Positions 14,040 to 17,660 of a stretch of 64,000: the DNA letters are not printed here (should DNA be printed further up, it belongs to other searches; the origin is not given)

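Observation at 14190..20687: Uncharacterised chaperone-usher-like fibre locus: DUF4402-type subunits, PapD-like chaperone and a 1050-aa atypical outer-membrane partner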

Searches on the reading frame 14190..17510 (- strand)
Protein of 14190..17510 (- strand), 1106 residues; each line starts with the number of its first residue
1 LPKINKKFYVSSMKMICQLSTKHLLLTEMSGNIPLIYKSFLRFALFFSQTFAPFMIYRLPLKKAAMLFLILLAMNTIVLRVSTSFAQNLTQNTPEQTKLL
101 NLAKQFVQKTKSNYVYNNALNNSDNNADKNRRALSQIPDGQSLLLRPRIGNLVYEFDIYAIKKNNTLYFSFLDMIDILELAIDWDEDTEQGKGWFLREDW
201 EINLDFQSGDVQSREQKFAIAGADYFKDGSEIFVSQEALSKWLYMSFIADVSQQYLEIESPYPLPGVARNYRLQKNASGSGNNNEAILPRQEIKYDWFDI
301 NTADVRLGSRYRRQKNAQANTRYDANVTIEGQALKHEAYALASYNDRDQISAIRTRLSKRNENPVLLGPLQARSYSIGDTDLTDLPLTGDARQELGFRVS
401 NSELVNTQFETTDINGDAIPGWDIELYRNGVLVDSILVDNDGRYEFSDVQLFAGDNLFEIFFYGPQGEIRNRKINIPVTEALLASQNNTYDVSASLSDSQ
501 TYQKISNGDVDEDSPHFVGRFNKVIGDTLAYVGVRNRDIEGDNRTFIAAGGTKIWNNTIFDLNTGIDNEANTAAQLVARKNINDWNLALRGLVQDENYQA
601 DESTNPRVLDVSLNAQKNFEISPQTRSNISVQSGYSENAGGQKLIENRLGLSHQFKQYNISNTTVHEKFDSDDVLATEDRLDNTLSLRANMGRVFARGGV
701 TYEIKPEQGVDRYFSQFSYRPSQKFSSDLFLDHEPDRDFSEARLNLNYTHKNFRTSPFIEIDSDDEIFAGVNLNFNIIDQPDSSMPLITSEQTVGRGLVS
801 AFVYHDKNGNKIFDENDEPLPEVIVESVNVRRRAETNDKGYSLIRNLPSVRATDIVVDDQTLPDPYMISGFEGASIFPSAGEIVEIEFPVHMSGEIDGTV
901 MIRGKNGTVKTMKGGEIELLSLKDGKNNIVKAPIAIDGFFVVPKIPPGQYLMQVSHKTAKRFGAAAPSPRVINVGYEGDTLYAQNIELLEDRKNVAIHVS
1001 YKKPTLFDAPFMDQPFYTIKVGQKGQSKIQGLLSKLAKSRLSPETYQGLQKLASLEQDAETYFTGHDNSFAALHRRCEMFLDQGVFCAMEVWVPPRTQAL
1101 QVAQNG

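Call 3: search_protein_families(library=pfam, proteins=[window:14190-17510:-], max_evalue=1)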
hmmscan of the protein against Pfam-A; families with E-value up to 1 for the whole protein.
window:14190-17510:- (1106 aa): 4 families
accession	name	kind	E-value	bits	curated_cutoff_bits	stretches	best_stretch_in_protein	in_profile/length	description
PF13620.12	CarboxypepD_reg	-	4.1e-06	27.5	32.3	0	412-450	7-46/82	Carboxypeptidase regulatory-like domain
PF17210.9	SdrD_B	-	0.0018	18.9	29.7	0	801-841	5-49/112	SdrD B-like domain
PF09430.16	EMC7_beta-sandw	-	0.004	17.8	26.6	1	922-957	14-48/122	ER membrane protein complex subunit 7, beta-sandwich domain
PF09912.14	DUF2141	-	0.053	13.9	24.4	0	316-349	33-66/112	Uncharacterized protein conserved in bacteria (DUF2141)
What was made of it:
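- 14511..15125 (-): Two periplasmic beta-sandwich domains (residues 742-850 and 855-946), equivalent to CTD1 and CTD2. SdrD_B and EMC7-like sub-threshold hits (call 3).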

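Call 4: search_protein_families(library=ncbifam, proteins=[window:14190-17510:-], max_evalue=1)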
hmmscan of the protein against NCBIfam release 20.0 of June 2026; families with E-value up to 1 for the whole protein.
window:14190-17510:- (1106 aa): 1 family
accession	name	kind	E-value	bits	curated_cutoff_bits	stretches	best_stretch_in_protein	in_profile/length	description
NF007931.0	PRK10646.1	equivalog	0.13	12.2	246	1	152-222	75-144/153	tRNA (adenosine(37)-N6)-threonylcarbamoyltransferase complex ATPase subunit type 1 TsaE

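Call 6: search_solved_structures(query=window:14190-17510:-, max_evalue=10)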
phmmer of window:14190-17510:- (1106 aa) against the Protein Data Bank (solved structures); distinct sequences matched with E-value up to 10: 2.
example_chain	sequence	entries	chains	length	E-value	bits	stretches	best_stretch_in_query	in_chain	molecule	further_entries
1j3t_A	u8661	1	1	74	0.54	11.1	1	159-202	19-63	Intersectin 2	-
4iio_A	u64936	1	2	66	0.91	10.4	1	159-197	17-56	Intersectin-2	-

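Call 9: find_homologous_proteins(query=window:14193-17348:-)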
Query seq(1052 aa) (1052 aa): 149 proteins with E <= 0.001 among 8000 candidates; the best 120 are listed.
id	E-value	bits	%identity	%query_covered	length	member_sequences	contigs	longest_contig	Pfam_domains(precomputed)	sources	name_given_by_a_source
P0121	0.0e+0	2377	100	100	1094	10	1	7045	PF13620.13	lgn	-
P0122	0.0e+0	2022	84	100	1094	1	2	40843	PF13620.13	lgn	-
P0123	0.0e+0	1684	69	99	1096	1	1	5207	PF13620.13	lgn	-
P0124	0.0e+0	1656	70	97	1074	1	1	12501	PF13620.13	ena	-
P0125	0.0e+0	1439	61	98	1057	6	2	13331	-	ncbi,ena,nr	ncbi:MAG: hypothetical protein CMH31_05790 [Micavibrio sp.]|nr:hypothetical protein [Micavibrio sp.]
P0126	0.0e+0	1378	60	99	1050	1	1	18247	-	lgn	-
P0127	0.0e+0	1322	57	97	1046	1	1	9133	-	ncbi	ncbi:MAG: hypothetical protein AAF988_05420, partial [Pseudomonadota bacterium]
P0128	0.0e+0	1307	55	98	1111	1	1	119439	-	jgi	-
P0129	0.0e+0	1242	53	99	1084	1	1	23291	-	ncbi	-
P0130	0.0e+0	1206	52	98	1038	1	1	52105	PF13620.13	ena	-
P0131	0.0e+0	1150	53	92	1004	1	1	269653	PF13620.13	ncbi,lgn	-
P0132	0.0e+0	1148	50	99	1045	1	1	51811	PF13620.13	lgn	-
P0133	0.0e+0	1135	51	95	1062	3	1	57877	-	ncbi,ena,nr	ncbi:MAG: hypothetical protein HRT94_05600 [Alphaproteobacteria bacterium]|nr:hypothetical protein [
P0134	0.0e+0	1130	52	92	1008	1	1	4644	PF13620.13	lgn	-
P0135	0.0e+0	1117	52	92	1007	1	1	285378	PF13620.13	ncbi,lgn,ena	-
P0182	2.6e-259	881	40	99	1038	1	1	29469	PF13620.13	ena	-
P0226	1.3e-114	402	28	89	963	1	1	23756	PF13620.13,PF22904.4,PF17210.10,PF07833.17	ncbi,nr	ncbi:stalk domain-containing protein [Alphaproteobacteria bacterium]|nr:stalk domain-containing prot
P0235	8.7e-66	241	25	83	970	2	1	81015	PF17210.10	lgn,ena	-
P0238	1.4e-61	227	28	37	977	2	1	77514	PF13620.13,PF22904.4,PF17210.10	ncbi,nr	ncbi:MAG: hypothetical protein GJ680_02835 [Alteromonadaceae bacterium]|nr:hypothetical protein [Alt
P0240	1.5e-49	187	24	81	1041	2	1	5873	PF17802.8,PF13620.13,PF22904.4,PF17210.10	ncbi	ncbi:MAG: hypothetical protein WA208_13255 [Thermoanaerobaculia bacterium]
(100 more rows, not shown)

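Call 13: search_solved_structures(query=A2, max_evalue=10, show_alignments=1)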
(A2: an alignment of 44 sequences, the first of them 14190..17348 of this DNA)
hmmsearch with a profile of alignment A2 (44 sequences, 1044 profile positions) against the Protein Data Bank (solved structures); distinct sequences matched with E-value up to 10: 9.
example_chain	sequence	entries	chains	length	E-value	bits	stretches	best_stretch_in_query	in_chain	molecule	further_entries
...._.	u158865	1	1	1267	0.00037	21.6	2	833-907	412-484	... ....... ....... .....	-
5it7_TT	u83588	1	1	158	0.41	11.5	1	903-994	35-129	KLLA0E23651p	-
6uz7_AT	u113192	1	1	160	0.43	11.5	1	903-994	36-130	KLLA0E23651p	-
2z5d_A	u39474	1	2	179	1.6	9.6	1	384-403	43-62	Ubiquitin-conjugating enzyme E2 H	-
1ykm_B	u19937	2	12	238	1.9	9.3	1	853-886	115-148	Protocatechuate 3,4-dioxygenase beta chain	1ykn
1yko_B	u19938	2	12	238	2.1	9.1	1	853-886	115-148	Protocatechuate 3,4-dioxygenase beta chain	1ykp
2pcd_M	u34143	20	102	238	2.3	9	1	854-886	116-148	PROTOCATECHUATE 3,4-DIOXYGENASE (BETA CHAIN) | PROTOCATECHUATE 3,4-DIOXYGENASE | Protocatechuate 3,4-dioxygenase beta chain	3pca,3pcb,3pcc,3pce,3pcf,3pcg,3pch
3mi1_M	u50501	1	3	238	2.4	9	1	854-885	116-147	Protocatechuate 3,4-dioxygenase beta chain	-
1ykk_B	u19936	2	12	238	2.7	8.8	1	854-886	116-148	Protocatechuate 3,4-dioxygenase beta chain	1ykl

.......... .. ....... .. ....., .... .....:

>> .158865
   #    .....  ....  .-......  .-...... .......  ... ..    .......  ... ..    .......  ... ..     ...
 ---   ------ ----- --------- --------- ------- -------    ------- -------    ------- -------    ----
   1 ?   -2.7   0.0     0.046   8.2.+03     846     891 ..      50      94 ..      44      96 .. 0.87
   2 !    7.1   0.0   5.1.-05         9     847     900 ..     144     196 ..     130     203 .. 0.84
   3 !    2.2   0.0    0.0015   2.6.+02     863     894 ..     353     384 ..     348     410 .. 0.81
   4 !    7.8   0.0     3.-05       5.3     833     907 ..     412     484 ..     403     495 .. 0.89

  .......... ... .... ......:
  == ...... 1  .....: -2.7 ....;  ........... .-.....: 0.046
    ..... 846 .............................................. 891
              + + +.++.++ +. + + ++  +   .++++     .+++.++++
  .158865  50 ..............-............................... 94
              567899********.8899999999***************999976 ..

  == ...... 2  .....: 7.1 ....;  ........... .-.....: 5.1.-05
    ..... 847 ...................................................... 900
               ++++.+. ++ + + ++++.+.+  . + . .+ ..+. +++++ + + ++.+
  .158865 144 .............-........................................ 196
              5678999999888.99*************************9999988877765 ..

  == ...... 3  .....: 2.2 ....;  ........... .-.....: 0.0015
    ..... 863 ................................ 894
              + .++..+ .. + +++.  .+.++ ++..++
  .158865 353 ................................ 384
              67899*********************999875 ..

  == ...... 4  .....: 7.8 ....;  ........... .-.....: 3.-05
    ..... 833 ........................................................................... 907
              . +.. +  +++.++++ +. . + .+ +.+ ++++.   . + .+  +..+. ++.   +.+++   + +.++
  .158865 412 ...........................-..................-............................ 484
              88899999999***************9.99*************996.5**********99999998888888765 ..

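Call 39: predict_structure(alignment_id=A2)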
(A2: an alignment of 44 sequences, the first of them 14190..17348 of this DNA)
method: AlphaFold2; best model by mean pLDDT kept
length: 1052 residues; sequences in the alignment: 44
mean_pLDDT: 86.1   pTM: 0.67
mean pLDDT of the five models: 86.1, 85.2, 83.4, 83.2, 83.0
residues with pLDDT >= 90: 558; 70-90: 402; 50-70: 47; < 50: 45
segments of 3 or more residues with pLDDT < 50: 1-5, 25-39, 66-71, 222-229, 1044-1052
pLDDT, mean of each block of 10 residues (from residue 1): 55 76 44 40 77 69 46 69 86 88 91 93 92 91 88 91 88 88 93 89 89 74 45 84 91 94 91 94 95 92 92 93 94 89 93 81 88 87 88 89 89 81 82 93 93 85 95 92 93 94 92 95 92 95 88 93 89 94 93 94 92 84 83 91 93 91 92 94 93 94 94 93 91 91 93 90 93 90 94 87 91 89 91 93 93 87 86 79 86 91 90 89 88 90 85 73 86 73 82 86 77 86 90 88 47 33
secondary structure, 60 per line:
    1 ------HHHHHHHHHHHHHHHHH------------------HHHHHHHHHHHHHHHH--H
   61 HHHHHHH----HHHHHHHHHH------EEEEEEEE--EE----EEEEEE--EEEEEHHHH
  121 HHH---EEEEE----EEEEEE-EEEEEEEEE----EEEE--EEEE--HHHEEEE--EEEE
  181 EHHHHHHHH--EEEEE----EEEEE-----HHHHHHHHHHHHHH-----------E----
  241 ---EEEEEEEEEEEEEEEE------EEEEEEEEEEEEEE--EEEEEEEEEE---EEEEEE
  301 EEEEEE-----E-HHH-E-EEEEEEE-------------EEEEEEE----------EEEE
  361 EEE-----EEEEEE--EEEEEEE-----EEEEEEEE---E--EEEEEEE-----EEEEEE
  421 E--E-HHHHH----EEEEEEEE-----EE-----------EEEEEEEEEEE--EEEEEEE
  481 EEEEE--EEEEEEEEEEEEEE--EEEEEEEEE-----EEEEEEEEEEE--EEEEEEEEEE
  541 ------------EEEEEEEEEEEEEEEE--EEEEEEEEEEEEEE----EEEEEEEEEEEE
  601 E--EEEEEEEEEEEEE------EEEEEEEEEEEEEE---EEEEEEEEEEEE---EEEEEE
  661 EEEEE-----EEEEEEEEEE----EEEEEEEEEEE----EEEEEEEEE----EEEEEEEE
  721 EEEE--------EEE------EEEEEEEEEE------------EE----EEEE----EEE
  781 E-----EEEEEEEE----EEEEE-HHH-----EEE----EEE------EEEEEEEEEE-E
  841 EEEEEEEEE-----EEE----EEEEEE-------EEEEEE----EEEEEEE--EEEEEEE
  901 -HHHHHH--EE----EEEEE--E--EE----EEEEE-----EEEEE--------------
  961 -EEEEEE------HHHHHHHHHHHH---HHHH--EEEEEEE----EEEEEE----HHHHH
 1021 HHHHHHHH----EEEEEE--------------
elements in order (helices of 4 or more, strands of 3 or more residues): H7-23 H42-57 H60-67 H72-81 E88-95 E104-109 E112-116 H117-123 E127-131 E136-141 E143-151 E156-159 E162-165 E171-174 E177-181 H182-189 E192-196 E201-205 H211-224 E244-259 E266-279 E282-291 E295-306 E320-326 E340-346 E357-363 E369-374 E377-383 E389-396 E403-409 E415-421 H426-430 E435-442 E461-471 E474-485 E488-501 E504-512 E518-528 E531-540 E553-568 E571-584 E589-601 E604-616 E623-636 E640-651 E655-665 E671-680 E685-695 E700-708 E713-724 E733-735 E742-751 E770-773 E778-781 E787-794 E799-803 E813-815 E820-822 E829-838 E840-849 E855-857 E862-867 E875-880 E885-891 E894-900 H902-907 E916-920 E932-936 E942-946 E962-967 H974-985 H989-992 E995-1001 E1006-1011 H1016-1028 E1033-1038
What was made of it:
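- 14190..17348 (-): Usher (1052 aa from ATG 17348; the ORF could start at TTG 17510). Sec signal peptide, helical region (residues 42-81), NTD, 24-stranded barrel with plug, CTD1, CTD2 and a SPOR-like tail. AlphaFold model pLDDT 86.1 (call 39).
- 16734..17087 (-): Usher N-terminal periplasmic domain (residues 88-205). It appears to be of the 'stalk'/Cu_amine_oxidN1 type rather than the PapC_N type. Secondary structure of the model (call 39).
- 16311..16619 (-): Barrel strands 1-6 (residues 244-346). Six long strands in the model (call 39).
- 16086..16280 (-): Plug-like beta-sandwich (residues 357-421) inserted between barrel strands 6 and 7. Model (call 39).
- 15177..16046 (-): Barrel strands 7-24 (residues 435-724). 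Eighteen long strands in the model (call 39).
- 14235..14465 (-): C-terminal beta-alpha-beta-beta-alpha-beta tail (residues 962-1038) with two invariant cysteines: a degenerate SPOR-like domain. Secondary-structure pattern (call 39).
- On Chaperone-usher superfamily: usher: The model has 6 long strands, a beta-sandwich at residues 357-421, 18 long strands and then two beta-sandwiches (call 39).
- On SPOR domain (PF05036), usher tail: The predicted secondary-structure order fits (call 39).
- Checked: The large protein does have a central barrel, three Ig-like sandwiches and an alpha/beta tail (call 39).
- Usher fold: model pLDDT 86 with 6 + 18 long strands, an inserted beta-sandwich and two C-terminal sandwiches (call 39).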

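Call 42: fold_search(model_id=the predicted structure, library=pdb)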
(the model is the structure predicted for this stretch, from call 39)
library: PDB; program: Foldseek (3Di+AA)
matches with E <= 10: 957; with E <= 0.001: 164
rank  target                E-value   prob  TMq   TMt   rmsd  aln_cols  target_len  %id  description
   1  3rfz_B                5.3e-29  1.00  0.38  0.49  25.8       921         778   12  Crystal structure of the FimD usher bound to its cognate FimC:FimH substrate (released 2011-06-01)
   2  9fw9_D                2.2e-28  1.00  0.37  0.55  16.2       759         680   12  Cryo-EM structure of the type 1 pilus assembly platform as part of the FimA-bound chaperone-usher pilus complex (FimDH (released 2025-06-04)
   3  3rfz_E                2.9e-28  1.00  0.38  0.49  25.9       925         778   11  Crystal structure of the FimD usher bound to its cognate FimC:FimH substrate (released 2011-06-01)
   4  9bog_D                8.8e-28  1.00  0.37  0.47  23.9       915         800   12  Structural basis for adhesin secretion by the outer-membrane usher in type 1 pili (released 2024-10-09)
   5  9fy9_D                2.9e-26  1.00  0.38  0.55  15.9       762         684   12  Cryo-EM structure of the type 1 chaperone-usher pilus FimD-tip complex (FimDHGFC) - Conformer 1 (released 2025-06-04)
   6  9fxs_D                2.1e-25  1.00  0.36  0.54  15.3       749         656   13  Cryo-EM structure of the type 1 pilus complex including pilus rod and FimI-bound assembly platform after incorporation (released 2025-06-04)
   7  9fx8_D                3.6e-25  1.00  0.38  0.57  14.8       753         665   12  Cryo-EM structure of the FimI-bound type 1 pilus assembly platform complex - Local refinement (released 2025-06-04)
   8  6e14_D                5.3e-24  1.00  0.37  0.46  25.1       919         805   11  Handover mechanism of the growing pilus by the bacterial outer membrane usher FimD (released 2018-10-17)
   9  7lhg_C                1.6e-23  1.00  0.37  0.47  24.4       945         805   10  Cryo-EM structure of E. coli P pilus tip assembly intermediate PapC-PapD-PapK-PapG in the first conformation (released 2021-08-11)
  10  9fxb_D                6.3e-23  1.00  0.36  0.56  14.4       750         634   12  Cryo-EM structure of the type 1 pilus assembly platform as part of the FimI-bound chaperone-usher pilus complex (FimDH (released 2025-06-04)
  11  7lhh_C                3.3e-21  1.00  0.37  0.46  23.2       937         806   11  Cryo-EM structure of E. coli P pilus tip assembly intermediate PapC-PapD-PapK-PapG in the second conformation (released 2021-08-11)
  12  6cd2_C                2.7e-18  1.00  0.31  0.42  11.7       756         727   10  Crystal structure of the PapC usher bound to the chaperone-adhesin PapD-PapG (released 2018-10-03)
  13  7lhi_C                1.2e-16  1.00  0.37  0.52  20.9       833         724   12  Cryo-EM structure of E. coli P pilus tip assembly intermediate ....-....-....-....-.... (released 2021-08-11)
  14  2vqi_B                7.1e-16  1.00  0.29  0.56   8.6       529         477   12  Structure of the P pilus usher (PapC) translocation pore (released 2008-05-27)
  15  3ohn_A                1.0e-15  1.00  0.28  0.55   9.0       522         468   11  Crystal structure of the FimD translocation domain (released 2011-06-01)
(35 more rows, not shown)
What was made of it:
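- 15177..16046 (-): PapC and FimD translocation pores match at about E 1e-15 (call 42).
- On Chaperone-usher superfamily: usher: Foldseek to FimD gives E 5.3e-29 over 921 columns, and the top 18 hits are all ushers (call 42).
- Foldseek to FimD/PapC gives E 5e-29 to 1e-13 for the top 18 hits, against 1.9e-8 for the next fold (call 42). The fold match to ushers is about 20 orders of magnitude better than to any other barrel (call 42).
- Tried and rejected: I considered LptD, porin or TonB-receptor identities for the barrel and rejected them on the roughly 20-order gap in Foldseek E-values (call 42).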
